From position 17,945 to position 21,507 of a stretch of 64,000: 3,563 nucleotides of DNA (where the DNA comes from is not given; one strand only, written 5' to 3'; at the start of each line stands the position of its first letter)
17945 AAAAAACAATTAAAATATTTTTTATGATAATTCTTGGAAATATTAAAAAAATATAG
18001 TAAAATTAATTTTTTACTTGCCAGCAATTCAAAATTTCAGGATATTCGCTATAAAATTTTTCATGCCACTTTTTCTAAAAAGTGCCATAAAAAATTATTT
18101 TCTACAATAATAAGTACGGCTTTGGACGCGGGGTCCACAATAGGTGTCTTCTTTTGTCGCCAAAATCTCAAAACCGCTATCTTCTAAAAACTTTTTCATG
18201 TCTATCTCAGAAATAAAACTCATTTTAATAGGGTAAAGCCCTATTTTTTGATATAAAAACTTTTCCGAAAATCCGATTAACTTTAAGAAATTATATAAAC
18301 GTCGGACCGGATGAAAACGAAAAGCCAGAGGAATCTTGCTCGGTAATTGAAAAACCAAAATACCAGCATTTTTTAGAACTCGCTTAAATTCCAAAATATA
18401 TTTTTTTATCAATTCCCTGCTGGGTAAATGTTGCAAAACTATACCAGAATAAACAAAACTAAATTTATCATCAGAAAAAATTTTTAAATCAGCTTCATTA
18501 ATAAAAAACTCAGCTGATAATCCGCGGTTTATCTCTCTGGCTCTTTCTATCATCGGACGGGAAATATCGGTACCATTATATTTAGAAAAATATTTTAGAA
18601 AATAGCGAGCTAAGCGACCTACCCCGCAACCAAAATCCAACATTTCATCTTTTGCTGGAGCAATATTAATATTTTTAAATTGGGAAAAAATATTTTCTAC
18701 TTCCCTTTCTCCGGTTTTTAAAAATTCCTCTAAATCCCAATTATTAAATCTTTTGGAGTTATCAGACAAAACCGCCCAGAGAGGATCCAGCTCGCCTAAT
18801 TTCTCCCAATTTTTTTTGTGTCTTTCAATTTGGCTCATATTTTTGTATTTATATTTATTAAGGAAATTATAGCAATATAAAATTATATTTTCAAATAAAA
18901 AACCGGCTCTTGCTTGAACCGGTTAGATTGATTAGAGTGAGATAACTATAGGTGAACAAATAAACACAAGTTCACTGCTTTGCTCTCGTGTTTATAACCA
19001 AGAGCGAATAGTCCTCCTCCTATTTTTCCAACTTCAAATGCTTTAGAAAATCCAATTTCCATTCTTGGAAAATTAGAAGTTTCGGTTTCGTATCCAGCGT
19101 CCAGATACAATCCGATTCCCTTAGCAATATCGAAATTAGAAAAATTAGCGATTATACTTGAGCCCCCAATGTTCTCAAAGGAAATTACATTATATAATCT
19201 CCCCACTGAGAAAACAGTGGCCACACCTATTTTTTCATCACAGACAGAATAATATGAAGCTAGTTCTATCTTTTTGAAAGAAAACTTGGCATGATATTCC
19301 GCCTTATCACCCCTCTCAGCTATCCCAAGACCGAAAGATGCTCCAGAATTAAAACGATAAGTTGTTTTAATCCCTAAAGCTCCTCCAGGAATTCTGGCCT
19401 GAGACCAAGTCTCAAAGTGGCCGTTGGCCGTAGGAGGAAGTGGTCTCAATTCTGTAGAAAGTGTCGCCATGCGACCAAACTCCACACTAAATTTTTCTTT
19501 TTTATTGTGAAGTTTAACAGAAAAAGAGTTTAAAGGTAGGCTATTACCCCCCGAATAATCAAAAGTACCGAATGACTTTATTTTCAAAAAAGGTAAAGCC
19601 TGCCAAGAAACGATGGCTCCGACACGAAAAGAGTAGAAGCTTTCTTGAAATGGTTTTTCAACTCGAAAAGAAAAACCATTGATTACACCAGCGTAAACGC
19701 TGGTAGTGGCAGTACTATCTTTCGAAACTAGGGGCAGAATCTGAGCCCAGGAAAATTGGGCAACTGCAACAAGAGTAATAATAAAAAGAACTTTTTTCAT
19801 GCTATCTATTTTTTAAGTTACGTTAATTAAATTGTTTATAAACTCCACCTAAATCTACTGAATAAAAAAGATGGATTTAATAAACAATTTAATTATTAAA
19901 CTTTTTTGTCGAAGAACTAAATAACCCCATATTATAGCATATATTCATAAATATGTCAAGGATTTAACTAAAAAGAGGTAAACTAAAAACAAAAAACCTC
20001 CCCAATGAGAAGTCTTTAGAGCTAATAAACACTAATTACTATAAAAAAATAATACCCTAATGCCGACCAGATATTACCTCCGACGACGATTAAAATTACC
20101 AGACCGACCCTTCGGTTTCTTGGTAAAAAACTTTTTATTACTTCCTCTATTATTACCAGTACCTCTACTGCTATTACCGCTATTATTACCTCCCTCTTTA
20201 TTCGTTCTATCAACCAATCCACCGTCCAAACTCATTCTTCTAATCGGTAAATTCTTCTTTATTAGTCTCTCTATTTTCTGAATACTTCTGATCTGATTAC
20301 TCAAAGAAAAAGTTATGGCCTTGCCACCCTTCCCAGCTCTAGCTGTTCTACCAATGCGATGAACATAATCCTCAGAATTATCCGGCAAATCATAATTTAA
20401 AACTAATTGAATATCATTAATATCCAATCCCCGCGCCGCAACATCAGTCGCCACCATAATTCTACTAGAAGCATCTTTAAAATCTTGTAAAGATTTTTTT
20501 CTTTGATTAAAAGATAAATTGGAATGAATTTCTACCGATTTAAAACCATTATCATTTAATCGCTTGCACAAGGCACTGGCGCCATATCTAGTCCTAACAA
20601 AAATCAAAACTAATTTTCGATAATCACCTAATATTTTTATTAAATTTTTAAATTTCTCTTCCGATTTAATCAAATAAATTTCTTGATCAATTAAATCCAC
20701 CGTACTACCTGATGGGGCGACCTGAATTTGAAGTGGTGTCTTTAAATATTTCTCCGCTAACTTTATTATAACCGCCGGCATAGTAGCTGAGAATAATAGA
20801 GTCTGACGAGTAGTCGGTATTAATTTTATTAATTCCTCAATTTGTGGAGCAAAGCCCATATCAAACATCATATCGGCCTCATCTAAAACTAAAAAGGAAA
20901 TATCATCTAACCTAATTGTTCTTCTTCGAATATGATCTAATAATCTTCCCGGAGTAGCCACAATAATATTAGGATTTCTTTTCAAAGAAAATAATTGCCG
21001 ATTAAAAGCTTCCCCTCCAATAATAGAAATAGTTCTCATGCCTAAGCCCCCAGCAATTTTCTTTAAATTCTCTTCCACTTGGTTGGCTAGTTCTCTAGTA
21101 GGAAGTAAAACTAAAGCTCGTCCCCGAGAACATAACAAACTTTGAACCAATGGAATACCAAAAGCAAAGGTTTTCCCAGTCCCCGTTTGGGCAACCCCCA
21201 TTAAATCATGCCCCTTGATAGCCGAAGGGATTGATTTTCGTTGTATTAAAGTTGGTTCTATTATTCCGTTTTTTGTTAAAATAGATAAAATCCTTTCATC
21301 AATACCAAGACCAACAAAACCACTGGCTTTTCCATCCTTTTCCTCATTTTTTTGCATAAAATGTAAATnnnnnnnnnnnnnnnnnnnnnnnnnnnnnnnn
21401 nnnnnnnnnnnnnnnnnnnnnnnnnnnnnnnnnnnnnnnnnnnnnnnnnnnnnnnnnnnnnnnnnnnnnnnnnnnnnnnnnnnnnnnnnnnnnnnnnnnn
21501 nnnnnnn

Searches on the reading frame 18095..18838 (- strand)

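Call 49: search_protein_families(library=pfam, proteins=[window:18095-18838:-], max_evalue=0.00001)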
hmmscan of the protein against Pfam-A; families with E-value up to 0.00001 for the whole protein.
window:18095-18838:- (247 aa): 5 families
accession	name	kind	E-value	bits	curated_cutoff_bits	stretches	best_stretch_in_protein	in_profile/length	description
PF08241.18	Methyltransf_11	-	1.5e-15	58.1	21.2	1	67-163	1-95/95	Methyltransferase domain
PF13649.12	Methyltransf_25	-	1.6e-14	54.8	27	1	67-159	2-97/97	Methyltransferase domain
PF08242.18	Methyltransf_12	-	1.8e-12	48.3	30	1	67-161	1-98/98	Methyltransferase domain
PF13489.12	Methyltransf_23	-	2.5e-12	47.3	27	1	60-227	20-163/164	Methyltransferase domain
PF13847.12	Methyltransf_31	-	2.2e-08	34.3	27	1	64-167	5-113/145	Methyltransferase domain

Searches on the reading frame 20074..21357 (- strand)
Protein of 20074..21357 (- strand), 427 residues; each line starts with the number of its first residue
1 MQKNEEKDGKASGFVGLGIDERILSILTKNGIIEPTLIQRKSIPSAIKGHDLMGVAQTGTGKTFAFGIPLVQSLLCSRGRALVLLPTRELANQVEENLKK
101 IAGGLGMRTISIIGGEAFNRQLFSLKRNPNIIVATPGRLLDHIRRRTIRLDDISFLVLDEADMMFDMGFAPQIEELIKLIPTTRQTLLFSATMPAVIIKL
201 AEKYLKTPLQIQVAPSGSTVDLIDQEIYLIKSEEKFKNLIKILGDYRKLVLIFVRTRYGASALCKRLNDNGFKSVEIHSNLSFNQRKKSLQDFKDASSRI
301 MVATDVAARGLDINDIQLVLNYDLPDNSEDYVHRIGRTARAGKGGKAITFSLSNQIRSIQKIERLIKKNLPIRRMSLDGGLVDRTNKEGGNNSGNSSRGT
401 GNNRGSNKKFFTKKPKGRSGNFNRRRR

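Call 49: search_protein_families(library=pfam, proteins=[window:20074-21357:-], max_evalue=0.00001)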
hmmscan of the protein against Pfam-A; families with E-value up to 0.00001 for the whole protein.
window:20074-21357:- (427 aa): 3 families
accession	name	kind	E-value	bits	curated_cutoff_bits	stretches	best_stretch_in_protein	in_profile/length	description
PF00270.35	DEAD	-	7.2e-50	169.4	26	1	37-196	2-163/167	DEAD/DEAH box helicase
PF00271.37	Helicase_C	-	1.4e-29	103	23.5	1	234-342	1-110/110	Helicase conserved C-terminal domain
PF04851.21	ResIII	-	2e-08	34.7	22.5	1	53-193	27-162/164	Type III restriction enzyme, res subunit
